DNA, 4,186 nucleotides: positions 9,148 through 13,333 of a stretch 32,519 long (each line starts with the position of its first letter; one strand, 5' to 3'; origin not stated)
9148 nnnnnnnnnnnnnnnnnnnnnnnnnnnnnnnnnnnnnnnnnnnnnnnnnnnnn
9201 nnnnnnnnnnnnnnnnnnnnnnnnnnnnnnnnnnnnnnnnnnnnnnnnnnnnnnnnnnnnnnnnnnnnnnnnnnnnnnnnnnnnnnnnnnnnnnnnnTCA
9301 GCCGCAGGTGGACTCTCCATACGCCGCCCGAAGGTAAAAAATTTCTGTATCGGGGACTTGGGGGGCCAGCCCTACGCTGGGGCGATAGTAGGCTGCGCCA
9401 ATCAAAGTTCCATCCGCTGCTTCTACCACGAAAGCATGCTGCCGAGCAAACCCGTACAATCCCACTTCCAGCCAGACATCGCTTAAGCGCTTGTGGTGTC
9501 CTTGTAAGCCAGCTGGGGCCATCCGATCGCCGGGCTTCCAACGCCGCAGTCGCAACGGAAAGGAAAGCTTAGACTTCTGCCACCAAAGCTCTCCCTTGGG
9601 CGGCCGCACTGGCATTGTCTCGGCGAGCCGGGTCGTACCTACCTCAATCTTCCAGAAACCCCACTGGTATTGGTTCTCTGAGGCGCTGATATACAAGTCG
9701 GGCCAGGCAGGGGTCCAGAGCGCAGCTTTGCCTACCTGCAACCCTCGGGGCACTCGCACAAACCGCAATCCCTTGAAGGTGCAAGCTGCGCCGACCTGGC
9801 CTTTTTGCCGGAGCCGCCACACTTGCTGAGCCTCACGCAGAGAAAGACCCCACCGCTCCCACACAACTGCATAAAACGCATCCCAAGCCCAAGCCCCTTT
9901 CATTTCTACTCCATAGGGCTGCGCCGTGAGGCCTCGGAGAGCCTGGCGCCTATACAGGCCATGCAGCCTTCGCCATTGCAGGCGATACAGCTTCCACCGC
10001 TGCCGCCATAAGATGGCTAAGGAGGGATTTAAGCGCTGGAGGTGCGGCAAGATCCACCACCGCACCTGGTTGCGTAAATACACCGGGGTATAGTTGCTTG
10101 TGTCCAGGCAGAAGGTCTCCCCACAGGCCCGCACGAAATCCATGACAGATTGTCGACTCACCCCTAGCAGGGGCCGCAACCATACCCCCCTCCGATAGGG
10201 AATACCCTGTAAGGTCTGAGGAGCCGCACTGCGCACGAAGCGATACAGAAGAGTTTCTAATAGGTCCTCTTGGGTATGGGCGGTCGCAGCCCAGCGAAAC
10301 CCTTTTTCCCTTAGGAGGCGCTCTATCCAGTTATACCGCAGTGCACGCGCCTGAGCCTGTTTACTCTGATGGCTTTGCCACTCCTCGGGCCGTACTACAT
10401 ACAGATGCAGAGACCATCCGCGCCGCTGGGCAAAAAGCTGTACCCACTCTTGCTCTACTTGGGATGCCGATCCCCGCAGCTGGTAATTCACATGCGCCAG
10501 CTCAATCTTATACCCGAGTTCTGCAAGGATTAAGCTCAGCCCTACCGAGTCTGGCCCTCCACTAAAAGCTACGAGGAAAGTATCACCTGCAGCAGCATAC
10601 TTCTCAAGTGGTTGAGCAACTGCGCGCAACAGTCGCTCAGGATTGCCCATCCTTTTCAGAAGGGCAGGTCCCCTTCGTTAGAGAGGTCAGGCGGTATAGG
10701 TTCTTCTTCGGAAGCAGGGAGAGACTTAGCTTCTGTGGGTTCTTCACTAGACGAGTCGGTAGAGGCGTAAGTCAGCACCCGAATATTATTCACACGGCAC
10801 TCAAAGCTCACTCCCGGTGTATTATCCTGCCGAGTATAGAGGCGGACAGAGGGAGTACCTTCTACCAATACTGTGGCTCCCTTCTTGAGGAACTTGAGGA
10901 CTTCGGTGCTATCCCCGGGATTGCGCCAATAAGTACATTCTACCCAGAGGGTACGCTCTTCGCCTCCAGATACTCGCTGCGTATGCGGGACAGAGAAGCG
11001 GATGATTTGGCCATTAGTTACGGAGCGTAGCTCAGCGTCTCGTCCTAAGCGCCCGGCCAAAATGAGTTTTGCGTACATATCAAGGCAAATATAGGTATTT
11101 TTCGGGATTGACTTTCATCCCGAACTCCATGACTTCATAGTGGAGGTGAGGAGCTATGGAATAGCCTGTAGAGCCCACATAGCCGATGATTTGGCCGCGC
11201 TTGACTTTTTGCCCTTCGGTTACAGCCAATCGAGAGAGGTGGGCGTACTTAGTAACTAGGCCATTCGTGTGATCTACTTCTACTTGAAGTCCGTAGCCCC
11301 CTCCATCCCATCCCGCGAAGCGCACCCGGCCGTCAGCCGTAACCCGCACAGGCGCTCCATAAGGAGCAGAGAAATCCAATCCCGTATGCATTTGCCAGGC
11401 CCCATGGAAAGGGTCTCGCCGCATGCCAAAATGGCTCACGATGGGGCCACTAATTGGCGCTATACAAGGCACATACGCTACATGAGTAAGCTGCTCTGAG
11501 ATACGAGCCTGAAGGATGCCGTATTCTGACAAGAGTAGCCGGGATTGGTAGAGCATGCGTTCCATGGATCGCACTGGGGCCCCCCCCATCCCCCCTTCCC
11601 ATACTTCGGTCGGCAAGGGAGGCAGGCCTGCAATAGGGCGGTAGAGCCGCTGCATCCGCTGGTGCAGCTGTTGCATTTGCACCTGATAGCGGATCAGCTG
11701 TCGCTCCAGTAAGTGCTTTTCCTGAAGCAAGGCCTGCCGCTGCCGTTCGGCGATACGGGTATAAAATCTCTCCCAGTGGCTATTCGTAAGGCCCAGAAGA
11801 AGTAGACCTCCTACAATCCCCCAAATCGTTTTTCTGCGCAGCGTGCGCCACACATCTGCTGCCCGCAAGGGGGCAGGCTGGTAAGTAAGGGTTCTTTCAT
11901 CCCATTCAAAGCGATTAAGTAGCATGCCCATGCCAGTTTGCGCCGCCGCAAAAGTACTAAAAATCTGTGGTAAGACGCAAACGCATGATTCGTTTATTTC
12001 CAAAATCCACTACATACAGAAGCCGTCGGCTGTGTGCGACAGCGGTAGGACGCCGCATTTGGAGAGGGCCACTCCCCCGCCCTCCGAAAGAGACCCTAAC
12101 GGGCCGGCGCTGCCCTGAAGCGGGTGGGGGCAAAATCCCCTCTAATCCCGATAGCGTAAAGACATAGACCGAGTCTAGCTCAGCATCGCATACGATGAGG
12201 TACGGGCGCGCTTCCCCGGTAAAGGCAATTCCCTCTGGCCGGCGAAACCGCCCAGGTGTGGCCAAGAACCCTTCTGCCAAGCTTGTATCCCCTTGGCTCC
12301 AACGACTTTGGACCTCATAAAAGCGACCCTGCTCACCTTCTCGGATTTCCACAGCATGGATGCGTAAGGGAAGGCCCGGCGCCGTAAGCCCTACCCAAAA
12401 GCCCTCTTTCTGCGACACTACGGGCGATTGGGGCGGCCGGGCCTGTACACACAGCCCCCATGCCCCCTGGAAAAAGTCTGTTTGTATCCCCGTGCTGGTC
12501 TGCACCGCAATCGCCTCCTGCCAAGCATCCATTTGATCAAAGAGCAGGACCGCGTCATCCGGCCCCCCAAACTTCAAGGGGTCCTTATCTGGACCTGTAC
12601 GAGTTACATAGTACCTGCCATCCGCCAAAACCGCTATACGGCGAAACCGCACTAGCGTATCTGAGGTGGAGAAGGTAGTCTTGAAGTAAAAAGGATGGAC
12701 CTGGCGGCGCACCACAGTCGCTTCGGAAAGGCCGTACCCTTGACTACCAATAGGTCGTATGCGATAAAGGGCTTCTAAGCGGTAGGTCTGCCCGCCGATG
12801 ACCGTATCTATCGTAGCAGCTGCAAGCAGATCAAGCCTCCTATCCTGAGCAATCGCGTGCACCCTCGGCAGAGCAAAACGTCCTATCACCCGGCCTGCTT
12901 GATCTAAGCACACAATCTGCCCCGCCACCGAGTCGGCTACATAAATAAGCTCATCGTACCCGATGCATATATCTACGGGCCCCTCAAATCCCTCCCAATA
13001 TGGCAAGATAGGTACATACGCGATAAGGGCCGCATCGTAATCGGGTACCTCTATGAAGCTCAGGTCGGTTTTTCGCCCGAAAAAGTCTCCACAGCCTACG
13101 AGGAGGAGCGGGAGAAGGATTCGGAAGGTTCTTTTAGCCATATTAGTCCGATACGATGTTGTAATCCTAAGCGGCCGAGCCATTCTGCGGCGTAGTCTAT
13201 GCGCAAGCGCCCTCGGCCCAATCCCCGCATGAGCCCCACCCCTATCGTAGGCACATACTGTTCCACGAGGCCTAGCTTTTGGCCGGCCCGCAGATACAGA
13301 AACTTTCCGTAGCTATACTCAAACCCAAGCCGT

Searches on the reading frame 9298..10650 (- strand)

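Call 43: search_protein_families(library=pfam, proteins=[window:9298-10650:-], max_evalue=0.000001)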
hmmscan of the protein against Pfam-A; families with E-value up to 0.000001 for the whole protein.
window:9298-10650:- (450 aa): 1 family
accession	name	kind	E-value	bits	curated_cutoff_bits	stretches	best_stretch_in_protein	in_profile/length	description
PF01171.26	ATP_bind_3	-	1.1e-36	126.7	27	1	25-197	2-180/182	PP-loop family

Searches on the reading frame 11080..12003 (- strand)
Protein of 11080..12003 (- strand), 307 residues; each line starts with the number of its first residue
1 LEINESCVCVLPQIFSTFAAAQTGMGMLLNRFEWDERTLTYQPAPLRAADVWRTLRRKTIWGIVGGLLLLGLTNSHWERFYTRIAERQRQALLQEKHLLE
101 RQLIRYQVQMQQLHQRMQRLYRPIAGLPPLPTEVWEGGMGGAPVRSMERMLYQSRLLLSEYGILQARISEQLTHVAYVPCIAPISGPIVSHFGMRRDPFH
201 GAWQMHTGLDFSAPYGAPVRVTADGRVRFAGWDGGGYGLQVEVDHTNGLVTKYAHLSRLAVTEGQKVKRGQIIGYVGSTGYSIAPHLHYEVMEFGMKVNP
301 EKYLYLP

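Call 43: search_protein_families(library=pfam, proteins=[window:11080-12003:-], max_evalue=0.000001)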
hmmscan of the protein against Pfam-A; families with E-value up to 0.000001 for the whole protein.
window:11080-12003:- (307 aa): 1 family
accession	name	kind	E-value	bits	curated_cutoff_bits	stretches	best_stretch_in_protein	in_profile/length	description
PF01551.29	Peptidase_M23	-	4.3e-33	113.8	28.7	1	204-300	1-96/96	Peptidase family M23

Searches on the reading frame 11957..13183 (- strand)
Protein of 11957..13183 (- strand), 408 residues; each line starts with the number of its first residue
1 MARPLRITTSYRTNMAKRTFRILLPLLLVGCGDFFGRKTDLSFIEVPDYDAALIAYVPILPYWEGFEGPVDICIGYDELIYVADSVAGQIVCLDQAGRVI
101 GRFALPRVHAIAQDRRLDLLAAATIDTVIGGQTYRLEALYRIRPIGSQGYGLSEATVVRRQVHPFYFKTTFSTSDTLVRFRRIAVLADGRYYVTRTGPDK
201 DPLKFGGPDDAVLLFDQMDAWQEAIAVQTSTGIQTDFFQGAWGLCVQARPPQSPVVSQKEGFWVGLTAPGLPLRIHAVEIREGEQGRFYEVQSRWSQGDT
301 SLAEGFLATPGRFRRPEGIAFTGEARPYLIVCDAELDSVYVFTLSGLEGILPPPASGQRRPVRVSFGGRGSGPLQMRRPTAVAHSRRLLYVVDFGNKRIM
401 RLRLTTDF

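Call 43: search_protein_families(library=pfam, proteins=[window:11957-13183:-], max_evalue=0.000001)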
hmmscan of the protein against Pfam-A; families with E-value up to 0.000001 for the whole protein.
window:11957-13183:- (408 aa): 1 family
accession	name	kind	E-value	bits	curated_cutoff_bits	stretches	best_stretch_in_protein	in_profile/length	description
PF01436.27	NHL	-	3.1e-07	30.5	20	0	66-92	1-27/28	NHL repeat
